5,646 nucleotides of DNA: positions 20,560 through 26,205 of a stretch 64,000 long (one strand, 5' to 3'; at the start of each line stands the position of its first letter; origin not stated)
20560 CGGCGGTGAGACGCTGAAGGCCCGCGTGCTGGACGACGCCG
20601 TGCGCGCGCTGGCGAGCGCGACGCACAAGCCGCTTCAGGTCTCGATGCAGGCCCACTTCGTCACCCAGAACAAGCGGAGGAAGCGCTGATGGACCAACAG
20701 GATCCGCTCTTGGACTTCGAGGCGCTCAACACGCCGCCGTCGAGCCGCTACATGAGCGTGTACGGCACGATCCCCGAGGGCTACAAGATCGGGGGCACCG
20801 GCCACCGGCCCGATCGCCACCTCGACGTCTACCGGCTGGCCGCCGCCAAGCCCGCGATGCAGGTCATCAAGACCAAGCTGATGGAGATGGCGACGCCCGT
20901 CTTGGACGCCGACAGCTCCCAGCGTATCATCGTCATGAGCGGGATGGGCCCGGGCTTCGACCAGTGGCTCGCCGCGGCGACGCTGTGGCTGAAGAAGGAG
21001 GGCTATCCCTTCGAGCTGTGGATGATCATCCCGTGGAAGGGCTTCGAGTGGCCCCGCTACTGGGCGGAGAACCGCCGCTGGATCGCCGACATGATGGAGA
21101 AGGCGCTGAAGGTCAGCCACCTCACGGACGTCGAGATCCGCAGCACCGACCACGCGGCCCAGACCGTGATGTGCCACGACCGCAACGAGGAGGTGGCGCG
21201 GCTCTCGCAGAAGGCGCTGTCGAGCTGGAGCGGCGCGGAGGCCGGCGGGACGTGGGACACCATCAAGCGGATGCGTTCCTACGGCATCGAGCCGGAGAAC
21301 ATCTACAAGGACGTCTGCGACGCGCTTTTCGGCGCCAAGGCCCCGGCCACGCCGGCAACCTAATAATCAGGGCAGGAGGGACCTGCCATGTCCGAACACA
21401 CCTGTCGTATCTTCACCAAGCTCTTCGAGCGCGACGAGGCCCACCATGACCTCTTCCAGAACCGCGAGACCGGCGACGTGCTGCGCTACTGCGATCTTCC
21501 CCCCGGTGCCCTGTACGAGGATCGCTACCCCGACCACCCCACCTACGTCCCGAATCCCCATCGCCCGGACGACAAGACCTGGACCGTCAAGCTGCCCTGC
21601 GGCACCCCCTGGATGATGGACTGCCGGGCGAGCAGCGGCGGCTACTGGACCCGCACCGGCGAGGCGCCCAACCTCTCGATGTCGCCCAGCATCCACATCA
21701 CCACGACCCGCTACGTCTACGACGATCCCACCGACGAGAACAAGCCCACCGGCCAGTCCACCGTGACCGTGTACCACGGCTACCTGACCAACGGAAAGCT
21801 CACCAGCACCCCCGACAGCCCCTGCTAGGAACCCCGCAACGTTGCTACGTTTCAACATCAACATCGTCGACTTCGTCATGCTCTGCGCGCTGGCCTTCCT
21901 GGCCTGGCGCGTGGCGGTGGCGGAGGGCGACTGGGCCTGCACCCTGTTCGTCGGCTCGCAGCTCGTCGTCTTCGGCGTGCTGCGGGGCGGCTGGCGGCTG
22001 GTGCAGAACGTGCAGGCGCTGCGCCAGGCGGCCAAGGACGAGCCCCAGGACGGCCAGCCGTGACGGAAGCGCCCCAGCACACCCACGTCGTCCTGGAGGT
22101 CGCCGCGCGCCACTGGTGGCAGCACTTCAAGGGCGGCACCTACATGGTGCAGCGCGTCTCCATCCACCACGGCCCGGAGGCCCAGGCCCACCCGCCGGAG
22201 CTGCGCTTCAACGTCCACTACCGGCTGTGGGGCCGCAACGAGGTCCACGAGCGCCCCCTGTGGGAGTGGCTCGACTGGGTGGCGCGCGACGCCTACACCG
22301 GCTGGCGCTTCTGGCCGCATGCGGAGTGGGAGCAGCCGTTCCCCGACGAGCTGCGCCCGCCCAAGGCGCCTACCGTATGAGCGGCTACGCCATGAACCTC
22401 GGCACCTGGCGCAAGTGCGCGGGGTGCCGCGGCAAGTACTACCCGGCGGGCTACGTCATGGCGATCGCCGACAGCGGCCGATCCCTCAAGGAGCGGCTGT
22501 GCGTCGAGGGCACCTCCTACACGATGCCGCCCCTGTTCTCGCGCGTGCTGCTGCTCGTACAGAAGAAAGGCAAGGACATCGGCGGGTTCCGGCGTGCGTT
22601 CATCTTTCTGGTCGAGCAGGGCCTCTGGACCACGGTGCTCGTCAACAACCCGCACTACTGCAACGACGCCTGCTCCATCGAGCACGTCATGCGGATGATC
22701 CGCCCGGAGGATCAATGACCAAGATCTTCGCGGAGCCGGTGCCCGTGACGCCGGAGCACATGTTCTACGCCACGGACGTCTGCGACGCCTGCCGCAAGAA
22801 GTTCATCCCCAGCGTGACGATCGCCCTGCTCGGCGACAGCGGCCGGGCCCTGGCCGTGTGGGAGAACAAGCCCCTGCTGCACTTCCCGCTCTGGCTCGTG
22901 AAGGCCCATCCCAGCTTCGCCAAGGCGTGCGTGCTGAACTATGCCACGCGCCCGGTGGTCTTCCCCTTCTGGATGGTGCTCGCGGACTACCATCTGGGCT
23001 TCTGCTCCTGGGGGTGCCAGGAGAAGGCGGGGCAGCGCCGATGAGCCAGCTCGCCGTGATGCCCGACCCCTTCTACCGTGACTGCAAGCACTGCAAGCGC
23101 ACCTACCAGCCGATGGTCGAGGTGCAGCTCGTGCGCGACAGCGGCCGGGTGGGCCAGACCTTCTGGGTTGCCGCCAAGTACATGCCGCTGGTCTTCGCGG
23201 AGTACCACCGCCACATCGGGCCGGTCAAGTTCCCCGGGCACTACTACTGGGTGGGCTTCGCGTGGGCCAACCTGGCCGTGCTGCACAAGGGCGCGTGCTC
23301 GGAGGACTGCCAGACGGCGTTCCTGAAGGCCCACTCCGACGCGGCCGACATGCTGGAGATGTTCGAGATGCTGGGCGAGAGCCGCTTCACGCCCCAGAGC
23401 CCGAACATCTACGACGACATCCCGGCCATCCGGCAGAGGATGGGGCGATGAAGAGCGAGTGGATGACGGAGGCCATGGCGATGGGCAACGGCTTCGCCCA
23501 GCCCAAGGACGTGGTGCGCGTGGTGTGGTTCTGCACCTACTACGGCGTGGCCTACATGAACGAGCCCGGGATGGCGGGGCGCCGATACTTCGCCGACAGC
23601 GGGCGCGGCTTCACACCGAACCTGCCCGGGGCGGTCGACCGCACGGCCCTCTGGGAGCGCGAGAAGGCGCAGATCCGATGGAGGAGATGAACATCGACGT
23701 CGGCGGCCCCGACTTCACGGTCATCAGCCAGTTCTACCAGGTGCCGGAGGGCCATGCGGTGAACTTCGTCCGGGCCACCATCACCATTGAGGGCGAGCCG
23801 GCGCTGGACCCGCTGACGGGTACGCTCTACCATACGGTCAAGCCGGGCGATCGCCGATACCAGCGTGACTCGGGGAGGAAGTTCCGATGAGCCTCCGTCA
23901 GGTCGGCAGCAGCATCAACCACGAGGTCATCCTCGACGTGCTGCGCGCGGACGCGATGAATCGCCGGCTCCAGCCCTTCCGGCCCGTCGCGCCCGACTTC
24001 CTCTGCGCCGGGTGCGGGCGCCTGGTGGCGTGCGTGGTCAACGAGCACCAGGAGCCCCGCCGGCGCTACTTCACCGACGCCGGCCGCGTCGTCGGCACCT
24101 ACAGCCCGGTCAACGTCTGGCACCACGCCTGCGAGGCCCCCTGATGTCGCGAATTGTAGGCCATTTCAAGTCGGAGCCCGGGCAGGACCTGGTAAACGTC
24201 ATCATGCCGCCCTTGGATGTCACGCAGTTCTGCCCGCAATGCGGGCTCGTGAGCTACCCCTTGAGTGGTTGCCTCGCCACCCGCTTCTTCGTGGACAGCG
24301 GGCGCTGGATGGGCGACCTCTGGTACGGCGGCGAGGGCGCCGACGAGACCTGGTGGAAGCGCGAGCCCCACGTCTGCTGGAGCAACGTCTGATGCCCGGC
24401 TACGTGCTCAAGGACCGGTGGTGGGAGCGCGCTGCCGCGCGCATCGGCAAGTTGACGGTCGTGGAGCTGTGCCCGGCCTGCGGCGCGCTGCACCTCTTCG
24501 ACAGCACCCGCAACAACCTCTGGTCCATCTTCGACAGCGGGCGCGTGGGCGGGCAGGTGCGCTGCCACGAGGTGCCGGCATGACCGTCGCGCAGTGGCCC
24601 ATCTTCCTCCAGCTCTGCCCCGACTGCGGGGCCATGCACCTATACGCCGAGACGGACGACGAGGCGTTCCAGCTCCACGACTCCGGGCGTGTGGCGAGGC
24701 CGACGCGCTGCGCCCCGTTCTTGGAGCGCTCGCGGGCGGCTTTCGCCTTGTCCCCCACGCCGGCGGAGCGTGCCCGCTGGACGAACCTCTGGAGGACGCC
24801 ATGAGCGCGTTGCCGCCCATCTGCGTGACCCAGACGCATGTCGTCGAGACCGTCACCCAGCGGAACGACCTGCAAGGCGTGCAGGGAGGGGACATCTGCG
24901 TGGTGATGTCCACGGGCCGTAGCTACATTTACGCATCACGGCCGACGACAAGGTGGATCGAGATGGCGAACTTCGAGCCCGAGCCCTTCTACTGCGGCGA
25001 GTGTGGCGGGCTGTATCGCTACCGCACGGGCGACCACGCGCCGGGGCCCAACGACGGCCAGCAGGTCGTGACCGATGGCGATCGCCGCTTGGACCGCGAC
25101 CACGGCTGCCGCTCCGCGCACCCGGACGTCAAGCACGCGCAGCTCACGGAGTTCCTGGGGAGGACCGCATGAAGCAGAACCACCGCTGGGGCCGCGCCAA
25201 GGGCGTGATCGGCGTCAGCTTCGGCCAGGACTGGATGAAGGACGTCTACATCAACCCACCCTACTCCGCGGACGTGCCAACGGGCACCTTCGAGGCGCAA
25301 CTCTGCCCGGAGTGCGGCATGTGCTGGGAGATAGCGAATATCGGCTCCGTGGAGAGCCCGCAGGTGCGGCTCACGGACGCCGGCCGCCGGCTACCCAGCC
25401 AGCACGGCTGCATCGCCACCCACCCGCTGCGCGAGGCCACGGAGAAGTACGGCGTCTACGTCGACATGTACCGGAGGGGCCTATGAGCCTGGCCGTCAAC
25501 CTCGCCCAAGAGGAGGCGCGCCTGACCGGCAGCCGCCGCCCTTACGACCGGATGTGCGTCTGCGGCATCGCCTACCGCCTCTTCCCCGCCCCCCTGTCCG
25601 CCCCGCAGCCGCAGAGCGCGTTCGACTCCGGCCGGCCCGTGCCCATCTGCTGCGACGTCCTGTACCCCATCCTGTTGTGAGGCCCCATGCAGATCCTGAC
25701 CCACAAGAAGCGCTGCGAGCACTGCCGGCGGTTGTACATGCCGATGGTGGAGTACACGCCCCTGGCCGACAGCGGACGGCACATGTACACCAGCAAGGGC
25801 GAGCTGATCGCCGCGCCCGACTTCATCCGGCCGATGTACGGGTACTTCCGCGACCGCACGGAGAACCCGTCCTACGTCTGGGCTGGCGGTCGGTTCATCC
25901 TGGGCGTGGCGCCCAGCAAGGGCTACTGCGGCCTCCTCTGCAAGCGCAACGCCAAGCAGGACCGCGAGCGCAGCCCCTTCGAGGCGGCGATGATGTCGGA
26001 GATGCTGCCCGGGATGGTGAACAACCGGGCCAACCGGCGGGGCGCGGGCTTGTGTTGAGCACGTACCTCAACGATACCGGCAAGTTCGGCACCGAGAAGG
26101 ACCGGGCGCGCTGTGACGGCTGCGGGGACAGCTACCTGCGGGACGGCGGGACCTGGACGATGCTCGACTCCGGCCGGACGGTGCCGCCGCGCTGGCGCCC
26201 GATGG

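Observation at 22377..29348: DSGR array: 18 small divergent genes sharing one short protein motif (candidate new modular adaptor/effector system)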

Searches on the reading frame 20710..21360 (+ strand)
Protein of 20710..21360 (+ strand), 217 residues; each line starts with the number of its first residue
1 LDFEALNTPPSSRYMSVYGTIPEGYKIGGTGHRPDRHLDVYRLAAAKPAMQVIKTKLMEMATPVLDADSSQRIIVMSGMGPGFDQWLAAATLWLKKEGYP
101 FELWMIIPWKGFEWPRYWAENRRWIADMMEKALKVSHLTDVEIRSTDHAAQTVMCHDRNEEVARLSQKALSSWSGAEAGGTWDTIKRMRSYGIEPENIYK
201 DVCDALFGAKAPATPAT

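Call 66: search_protein_families(library=pfam, max_evalue=0.001, proteins=[window:20710-21360:+])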
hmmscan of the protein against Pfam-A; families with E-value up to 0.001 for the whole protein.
window:20710-21360:+ (217 aa): 1 family
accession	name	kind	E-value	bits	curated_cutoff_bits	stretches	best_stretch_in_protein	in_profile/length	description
PF06908.16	YpsA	-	3e-07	31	27.7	1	30-139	4-106/168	YspA SLOG family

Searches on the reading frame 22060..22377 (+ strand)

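Call 67: search_protein_families(library=pfam, max_evalue=0.001, proteins=[window:22060-22377:+])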
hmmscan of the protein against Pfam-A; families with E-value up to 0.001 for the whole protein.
window:22060-22377:+ (106 aa): 1 family
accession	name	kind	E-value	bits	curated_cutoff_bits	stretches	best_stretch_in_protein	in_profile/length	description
PF07866.17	DUF1653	-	0.00031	21.5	23.5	0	20-84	3-60/62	Protein of unknown function (DUF1653)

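Call 81: search_protein_families(library=phrogs, max_evalue=0.001, proteins=[window:22060-22377:+])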
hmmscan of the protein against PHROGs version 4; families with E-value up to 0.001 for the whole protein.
window:22060-22377:+ (106 aa): 0 families

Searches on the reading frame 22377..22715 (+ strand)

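Call 6: search_protein_families(library=pfam, max_evalue=1, proteins=[window:22377-22715:+])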
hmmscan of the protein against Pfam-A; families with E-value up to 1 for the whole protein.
window:22377-22715:+ (113 aa): 1 family
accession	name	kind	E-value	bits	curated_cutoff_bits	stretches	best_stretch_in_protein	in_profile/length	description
PF22033.1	Lamba1_VP3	-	0.26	9.4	27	1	43-108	262-325/955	Inner capsid protein lambda-1/VP3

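Call 10: search_protein_families(library=phrogs, max_evalue=0.01, proteins=[window:22377-22715:+])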
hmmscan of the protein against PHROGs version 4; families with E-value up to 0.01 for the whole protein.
window:22377-22715:+ (113 aa): 0 families

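Call 96: search_protein_families(library=ncbifam, max_evalue=0.1, proteins=[window:22377-22715:+])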
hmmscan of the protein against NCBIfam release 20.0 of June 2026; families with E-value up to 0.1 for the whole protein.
window:22377-22715:+ (113 aa): 0 families

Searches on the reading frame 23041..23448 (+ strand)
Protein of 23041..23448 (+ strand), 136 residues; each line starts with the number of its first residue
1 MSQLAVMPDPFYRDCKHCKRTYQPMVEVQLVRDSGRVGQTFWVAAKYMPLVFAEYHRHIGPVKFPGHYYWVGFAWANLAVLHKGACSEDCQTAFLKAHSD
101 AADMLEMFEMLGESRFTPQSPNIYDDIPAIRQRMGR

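Call 6: search_protein_families(library=pfam, max_evalue=1, proteins=[window:23041-23448:+])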
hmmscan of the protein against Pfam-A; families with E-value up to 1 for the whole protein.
window:23041-23448:+ (136 aa): 0 families

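Call 10: search_protein_families(library=phrogs, max_evalue=0.01, proteins=[window:23041-23448:+])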
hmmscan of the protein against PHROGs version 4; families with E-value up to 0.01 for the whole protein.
window:23041-23448:+ (136 aa): 0 families

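Call 96: search_protein_families(library=ncbifam, max_evalue=0.1, proteins=[window:23041-23448:+])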
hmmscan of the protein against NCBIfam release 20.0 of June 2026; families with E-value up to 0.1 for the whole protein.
window:23041-23448:+ (136 aa): 1 family
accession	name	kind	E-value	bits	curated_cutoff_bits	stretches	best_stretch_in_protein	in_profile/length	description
TIGR04553.1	ABC_peri_selen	hypoth_equivalog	0.033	13.5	250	1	78-135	206-263/266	putative selenate ABC transporter substrate-binding protein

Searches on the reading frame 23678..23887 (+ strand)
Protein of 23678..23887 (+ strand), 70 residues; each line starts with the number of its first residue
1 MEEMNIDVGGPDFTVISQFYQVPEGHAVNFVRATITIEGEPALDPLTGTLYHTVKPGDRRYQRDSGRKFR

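Call 6: search_protein_families(library=pfam, max_evalue=1, proteins=[window:23678-23887:+])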
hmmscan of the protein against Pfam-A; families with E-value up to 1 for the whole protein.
window:23678-23887:+ (70 aa): 1 family
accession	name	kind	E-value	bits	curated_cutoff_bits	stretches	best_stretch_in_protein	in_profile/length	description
PF23887.1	Phage_Gene47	-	0.038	13.9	27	1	27-51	7-31/65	Phage L5 gene 47-like protein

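Call 10: search_protein_families(library=phrogs, max_evalue=0.01, proteins=[window:23678-23887:+])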
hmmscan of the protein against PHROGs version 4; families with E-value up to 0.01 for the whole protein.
window:23678-23887:+ (70 aa): 0 families

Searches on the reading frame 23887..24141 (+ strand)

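Call 6: search_protein_families(library=pfam, max_evalue=1, proteins=[window:23887-24141:+])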
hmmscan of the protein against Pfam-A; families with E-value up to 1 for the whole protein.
window:23887-24141:+ (85 aa): 1 family
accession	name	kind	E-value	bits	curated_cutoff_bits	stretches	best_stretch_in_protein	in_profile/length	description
PF15214.11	PXT1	-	0.076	13.7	27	1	1-22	1-22/51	Peroxisomal testis-specific protein 1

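Call 10: search_protein_families(library=phrogs, max_evalue=0.01, proteins=[window:23887-24141:+])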
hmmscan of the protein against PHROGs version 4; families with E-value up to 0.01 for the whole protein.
window:23887-24141:+ (85 aa): 0 families

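Call 96: search_protein_families(library=ncbifam, max_evalue=0.1, proteins=[window:23887-24141:+])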
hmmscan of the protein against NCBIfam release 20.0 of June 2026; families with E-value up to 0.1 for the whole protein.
window:23887-24141:+ (85 aa): 0 families

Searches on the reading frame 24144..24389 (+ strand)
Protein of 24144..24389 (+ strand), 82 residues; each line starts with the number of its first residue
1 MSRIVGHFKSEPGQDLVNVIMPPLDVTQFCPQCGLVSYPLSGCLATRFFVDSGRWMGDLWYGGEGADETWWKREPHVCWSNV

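Call 6: search_protein_families(library=pfam, max_evalue=1, proteins=[window:24144-24389:+])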
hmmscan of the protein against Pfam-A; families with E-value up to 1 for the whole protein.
window:24144-24389:+ (82 aa): 1 family
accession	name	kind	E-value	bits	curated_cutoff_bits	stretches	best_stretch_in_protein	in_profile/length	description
PF13240.11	Zn_Ribbon_1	-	0.084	13.1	25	1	25-34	11-20/23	zinc-ribbon domain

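Call 10: search_protein_families(library=phrogs, max_evalue=0.01, proteins=[window:24144-24389:+])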
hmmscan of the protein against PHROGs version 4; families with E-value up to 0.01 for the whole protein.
window:24144-24389:+ (82 aa): 0 families

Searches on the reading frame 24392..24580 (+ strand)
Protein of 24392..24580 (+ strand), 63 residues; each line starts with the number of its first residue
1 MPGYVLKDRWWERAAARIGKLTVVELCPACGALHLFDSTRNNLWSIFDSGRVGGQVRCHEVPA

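Call 6: search_protein_families(library=pfam, max_evalue=1, proteins=[window:24392-24580:+])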
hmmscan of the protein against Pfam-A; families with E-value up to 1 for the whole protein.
window:24392-24580:+ (63 aa): 1 family
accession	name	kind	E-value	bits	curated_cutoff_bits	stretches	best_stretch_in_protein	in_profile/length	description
PF18551.6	TackOD1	-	0.15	12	32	1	17-55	81-116/188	Thaumarchaeal output domain 1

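Call 10: search_protein_families(library=phrogs, max_evalue=0.01, proteins=[window:24392-24580:+])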
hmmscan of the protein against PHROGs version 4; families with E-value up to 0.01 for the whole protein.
window:24392-24580:+ (63 aa): 0 families

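Call 96: search_protein_families(library=ncbifam, max_evalue=0.1, proteins=[window:24392-24580:+])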
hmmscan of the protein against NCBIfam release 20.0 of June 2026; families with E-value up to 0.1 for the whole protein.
window:24392-24580:+ (63 aa): 0 families

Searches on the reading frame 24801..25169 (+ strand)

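Call 6: search_protein_families(library=pfam, max_evalue=1, proteins=[window:24801-25169:+])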
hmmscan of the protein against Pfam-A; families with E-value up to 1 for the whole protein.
window:24801-25169:+ (123 aa): 1 family
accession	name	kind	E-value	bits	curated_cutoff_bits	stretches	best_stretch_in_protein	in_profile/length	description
PF06004.18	DUF903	-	0.1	13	27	1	84-102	7-25/49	Bacterial protein of unknown function (DUF903)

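Call 10: search_protein_families(library=phrogs, max_evalue=0.01, proteins=[window:24801-25169:+])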
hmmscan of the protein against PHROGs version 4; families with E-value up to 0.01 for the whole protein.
window:24801-25169:+ (123 aa): 0 families

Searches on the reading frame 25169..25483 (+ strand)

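Call 7: search_protein_families(library=pfam, max_evalue=1, proteins=[window:25169-25483:+])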
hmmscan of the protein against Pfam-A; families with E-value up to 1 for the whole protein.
window:25169-25483:+ (105 aa): 1 family
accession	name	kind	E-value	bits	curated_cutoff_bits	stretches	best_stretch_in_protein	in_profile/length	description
PF05869.16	Dam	-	0.26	11.4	28.1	1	19-36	54-73/169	DNA N-6-adenine-methyltransferase (Dam)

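Call 11: search_protein_families(library=phrogs, max_evalue=0.01, proteins=[window:25169-25483:+])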
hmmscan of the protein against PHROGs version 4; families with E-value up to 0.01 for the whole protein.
window:25169-25483:+ (105 aa): 0 families

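Call 96: search_protein_families(library=ncbifam, max_evalue=0.1, proteins=[window:25169-25483:+])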
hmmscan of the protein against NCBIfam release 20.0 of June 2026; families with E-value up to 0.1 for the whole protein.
window:25169-25483:+ (105 aa): 1 family
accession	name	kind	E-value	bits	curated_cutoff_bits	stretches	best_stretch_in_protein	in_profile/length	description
NF040864.1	HgcB_ferredoxin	equivalog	0.096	12.5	99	0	32-56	2-26/93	mercury methylation ferredoxin HgcB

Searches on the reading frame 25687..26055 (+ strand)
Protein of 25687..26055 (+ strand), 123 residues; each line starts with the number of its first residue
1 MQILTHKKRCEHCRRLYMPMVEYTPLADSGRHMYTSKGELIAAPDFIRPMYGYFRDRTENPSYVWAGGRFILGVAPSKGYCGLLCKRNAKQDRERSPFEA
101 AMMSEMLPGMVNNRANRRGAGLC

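Call 7: search_protein_families(library=pfam, max_evalue=1, proteins=[window:25687-26055:+])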
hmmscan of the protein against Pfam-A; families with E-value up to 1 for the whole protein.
window:25687-26055:+ (123 aa): 1 family
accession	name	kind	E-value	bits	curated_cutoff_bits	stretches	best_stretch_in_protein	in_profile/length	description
PF19256.4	LAIKA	-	0.19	12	27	1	90-114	35-59/68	LAIKA domain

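Call 11: search_protein_families(library=phrogs, max_evalue=0.01, proteins=[window:25687-26055:+])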
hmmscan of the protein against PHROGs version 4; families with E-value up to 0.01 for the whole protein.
window:25687-26055:+ (123 aa): 0 families

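Call 96: search_protein_families(library=ncbifam, max_evalue=0.1, proteins=[window:25687-26055:+])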
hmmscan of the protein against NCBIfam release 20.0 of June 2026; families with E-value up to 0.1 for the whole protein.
window:25687-26055:+ (123 aa): 0 families
